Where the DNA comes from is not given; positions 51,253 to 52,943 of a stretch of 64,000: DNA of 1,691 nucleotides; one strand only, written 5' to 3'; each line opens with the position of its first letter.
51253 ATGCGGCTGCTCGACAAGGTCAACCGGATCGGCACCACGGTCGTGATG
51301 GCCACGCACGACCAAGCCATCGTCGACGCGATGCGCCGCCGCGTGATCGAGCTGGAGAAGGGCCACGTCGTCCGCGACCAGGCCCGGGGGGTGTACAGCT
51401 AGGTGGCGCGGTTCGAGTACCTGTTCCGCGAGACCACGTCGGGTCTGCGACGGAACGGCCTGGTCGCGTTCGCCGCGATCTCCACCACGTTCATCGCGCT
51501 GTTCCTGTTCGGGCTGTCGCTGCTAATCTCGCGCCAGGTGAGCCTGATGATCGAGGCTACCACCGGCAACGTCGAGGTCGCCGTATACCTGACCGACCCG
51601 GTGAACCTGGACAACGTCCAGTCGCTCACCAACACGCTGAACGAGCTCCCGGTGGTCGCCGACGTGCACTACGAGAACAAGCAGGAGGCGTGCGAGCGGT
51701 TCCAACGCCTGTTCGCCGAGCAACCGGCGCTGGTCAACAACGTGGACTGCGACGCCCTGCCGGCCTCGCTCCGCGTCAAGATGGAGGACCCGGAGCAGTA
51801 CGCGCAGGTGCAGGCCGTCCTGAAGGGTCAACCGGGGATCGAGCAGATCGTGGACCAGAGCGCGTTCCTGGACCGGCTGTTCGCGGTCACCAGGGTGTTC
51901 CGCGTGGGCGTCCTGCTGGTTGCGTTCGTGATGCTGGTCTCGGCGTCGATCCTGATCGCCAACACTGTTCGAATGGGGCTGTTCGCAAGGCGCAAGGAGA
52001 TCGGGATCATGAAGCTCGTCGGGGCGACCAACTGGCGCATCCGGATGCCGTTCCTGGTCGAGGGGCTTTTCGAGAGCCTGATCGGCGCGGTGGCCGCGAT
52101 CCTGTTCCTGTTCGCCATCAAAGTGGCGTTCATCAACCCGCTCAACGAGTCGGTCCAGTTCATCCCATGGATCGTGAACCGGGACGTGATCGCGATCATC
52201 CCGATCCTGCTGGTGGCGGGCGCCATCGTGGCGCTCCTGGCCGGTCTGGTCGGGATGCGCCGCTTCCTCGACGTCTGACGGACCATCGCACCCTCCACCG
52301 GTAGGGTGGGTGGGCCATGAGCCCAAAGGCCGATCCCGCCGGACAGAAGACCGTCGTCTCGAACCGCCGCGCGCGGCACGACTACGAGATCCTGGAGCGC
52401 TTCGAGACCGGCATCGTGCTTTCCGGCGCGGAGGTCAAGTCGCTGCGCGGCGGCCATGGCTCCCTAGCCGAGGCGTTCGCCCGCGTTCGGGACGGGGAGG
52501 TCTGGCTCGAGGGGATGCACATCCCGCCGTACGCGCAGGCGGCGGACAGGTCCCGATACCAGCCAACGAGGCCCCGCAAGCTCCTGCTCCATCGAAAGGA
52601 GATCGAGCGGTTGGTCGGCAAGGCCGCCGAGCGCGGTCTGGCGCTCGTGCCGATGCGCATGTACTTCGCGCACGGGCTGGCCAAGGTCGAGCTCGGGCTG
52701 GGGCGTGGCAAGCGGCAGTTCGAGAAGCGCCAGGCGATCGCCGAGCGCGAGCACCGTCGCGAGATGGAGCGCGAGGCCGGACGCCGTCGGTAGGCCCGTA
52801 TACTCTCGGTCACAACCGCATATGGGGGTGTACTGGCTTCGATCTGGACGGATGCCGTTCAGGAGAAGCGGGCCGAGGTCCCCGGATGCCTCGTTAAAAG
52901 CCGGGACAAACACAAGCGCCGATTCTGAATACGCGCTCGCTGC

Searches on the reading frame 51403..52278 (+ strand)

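Call 36: search_protein_families(library=pfam, proteins=[window:51403-52278:+])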
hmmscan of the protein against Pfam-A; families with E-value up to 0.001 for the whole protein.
window:51403-52278:+ (291 aa): 2 families
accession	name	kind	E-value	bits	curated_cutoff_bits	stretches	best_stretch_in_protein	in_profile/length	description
PF18075.7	FtsX_ECD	-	8.6e-21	74.8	23.5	1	57-149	1-96/96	FtsX extracellular domain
PF02687.27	FtsX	-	1.3e-17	64.4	25.5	1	172-287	2-114/120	FtsX-like permease C-terminal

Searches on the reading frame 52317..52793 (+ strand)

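Call 36: search_protein_families(library=pfam, proteins=[window:52317-52793:+])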
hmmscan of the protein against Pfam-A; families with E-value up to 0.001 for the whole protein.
window:52317-52793:+ (158 aa): 1 family
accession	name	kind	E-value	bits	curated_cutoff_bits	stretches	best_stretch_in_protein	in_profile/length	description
PF01668.23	SmpB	-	2e-54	183.9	27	1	14-154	2-141/143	SmpB protein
